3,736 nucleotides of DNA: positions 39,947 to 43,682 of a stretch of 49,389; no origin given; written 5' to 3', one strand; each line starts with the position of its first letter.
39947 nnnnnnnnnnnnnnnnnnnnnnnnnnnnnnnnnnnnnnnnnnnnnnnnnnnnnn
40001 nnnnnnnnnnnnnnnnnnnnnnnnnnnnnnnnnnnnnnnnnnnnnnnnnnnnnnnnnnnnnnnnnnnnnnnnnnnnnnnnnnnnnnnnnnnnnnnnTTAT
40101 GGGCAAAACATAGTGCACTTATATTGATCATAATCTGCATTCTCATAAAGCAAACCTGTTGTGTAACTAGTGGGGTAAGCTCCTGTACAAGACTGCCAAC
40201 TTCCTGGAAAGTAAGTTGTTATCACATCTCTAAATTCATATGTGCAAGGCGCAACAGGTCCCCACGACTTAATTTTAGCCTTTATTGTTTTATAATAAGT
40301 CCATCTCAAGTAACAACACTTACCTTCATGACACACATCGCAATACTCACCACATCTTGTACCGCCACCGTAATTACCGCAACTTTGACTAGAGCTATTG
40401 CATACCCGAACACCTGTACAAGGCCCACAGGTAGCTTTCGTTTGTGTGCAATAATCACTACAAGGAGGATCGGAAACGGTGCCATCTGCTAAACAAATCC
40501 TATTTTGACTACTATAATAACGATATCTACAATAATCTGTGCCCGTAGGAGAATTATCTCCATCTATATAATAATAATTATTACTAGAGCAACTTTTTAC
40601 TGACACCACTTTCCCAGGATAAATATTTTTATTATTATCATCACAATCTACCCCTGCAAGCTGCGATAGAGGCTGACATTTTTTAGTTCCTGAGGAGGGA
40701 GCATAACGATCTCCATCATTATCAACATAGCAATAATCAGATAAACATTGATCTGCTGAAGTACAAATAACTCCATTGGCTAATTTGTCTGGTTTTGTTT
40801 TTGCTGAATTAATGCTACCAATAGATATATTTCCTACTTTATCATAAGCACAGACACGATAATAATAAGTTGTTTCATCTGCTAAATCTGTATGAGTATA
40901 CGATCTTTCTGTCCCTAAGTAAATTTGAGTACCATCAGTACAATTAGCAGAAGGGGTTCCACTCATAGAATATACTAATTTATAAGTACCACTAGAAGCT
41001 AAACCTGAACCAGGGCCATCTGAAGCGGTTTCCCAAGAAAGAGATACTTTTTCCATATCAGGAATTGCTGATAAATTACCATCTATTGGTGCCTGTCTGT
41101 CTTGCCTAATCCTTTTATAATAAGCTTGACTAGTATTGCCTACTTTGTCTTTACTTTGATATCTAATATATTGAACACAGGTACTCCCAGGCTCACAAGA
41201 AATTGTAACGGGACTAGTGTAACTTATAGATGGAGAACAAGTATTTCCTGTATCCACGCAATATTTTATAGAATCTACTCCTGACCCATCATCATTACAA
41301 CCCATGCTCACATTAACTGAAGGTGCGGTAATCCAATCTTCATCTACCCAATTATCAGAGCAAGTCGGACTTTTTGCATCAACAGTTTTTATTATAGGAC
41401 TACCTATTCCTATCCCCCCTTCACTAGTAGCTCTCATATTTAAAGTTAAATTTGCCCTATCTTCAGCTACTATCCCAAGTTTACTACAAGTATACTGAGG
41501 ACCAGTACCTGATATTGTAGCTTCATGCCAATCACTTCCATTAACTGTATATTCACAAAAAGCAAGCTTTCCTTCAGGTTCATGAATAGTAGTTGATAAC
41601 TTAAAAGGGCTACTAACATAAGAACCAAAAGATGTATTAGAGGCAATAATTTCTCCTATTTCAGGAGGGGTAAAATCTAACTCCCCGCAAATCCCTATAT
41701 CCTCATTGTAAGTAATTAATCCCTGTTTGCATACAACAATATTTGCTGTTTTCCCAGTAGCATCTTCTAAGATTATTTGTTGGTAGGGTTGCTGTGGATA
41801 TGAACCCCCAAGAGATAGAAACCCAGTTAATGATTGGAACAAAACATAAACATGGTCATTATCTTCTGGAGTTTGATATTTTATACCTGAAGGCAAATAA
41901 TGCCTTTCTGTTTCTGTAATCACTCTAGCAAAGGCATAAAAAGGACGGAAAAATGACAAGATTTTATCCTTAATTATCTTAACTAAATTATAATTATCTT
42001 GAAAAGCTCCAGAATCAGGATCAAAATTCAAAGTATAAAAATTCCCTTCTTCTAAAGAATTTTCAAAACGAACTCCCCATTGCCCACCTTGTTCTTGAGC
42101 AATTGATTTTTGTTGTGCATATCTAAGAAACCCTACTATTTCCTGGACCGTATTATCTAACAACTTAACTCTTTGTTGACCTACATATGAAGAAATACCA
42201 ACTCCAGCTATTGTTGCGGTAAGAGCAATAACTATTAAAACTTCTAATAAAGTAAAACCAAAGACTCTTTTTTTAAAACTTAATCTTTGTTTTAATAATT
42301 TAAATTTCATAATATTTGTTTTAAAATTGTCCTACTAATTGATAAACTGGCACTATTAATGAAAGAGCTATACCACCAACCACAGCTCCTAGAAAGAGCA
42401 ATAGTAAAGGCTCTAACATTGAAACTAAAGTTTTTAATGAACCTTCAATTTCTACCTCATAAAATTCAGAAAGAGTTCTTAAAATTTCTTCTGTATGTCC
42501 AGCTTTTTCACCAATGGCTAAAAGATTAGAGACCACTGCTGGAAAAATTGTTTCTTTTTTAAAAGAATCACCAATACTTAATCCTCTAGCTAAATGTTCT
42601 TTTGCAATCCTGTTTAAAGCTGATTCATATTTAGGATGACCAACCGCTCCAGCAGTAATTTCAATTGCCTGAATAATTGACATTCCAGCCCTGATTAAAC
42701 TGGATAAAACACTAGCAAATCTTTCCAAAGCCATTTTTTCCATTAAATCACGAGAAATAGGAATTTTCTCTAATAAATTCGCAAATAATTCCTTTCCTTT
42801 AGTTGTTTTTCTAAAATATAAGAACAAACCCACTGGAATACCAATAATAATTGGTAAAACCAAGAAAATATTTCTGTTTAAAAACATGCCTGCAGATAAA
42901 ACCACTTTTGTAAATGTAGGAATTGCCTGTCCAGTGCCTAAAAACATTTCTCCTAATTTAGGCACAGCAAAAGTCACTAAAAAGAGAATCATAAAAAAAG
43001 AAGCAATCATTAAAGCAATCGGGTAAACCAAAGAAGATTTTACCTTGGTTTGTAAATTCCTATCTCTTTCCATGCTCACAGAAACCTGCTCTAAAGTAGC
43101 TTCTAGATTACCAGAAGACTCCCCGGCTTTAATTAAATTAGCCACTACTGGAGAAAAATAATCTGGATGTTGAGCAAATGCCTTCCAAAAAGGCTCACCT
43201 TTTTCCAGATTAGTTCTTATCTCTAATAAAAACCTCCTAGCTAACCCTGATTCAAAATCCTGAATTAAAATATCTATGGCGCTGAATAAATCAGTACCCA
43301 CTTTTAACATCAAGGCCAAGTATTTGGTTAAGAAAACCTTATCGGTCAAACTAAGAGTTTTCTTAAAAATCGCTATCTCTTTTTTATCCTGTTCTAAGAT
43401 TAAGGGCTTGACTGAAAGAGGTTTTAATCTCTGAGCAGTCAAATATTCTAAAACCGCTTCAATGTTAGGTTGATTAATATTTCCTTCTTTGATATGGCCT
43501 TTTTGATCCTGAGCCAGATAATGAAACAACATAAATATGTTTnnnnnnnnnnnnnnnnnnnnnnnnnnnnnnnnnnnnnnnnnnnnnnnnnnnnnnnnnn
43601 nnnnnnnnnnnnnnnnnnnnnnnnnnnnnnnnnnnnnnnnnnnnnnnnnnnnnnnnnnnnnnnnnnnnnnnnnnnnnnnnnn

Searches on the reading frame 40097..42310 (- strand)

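Call 49: search_protein_families(library=pfam, proteins=[window:40097-42310:-], max_evalue=0.001)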
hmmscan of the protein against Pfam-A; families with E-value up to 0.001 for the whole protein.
window:40097-42310:- (737 aa): 2 families
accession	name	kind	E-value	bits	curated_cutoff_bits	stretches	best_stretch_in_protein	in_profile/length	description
PF07963.17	N_methyl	-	0.00015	21.7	21.2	1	14-37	2-25/27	Prokaryotic N-terminal methylation motif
PF16656.11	Pur_ac_phosph_N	-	0.00064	20.7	30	1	419-490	12-82/93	Purple acid Phosphatase, N-terminal domain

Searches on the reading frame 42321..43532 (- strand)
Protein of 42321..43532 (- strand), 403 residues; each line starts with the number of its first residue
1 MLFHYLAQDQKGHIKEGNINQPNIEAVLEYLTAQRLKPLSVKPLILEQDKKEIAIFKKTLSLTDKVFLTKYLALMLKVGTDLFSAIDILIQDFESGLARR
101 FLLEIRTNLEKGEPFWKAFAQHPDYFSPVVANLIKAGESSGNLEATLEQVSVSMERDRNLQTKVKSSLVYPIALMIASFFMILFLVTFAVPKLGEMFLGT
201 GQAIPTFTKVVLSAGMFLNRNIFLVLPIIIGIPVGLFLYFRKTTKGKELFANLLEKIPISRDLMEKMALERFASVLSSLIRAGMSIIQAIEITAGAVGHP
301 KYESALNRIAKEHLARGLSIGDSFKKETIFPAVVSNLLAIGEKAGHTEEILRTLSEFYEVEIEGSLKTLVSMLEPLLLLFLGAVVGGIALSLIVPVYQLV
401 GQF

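Call 49: search_protein_families(library=pfam, proteins=[window:42321-43532:-], max_evalue=0.001)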
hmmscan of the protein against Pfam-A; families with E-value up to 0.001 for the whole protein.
window:42321-43532:- (403 aa): 1 family
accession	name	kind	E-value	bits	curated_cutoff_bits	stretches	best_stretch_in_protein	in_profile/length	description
PF00482.28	T2SSF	-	2.1e-47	160.6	25.2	2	69-191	2-125/125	Type II secretion system (T2SS), protein F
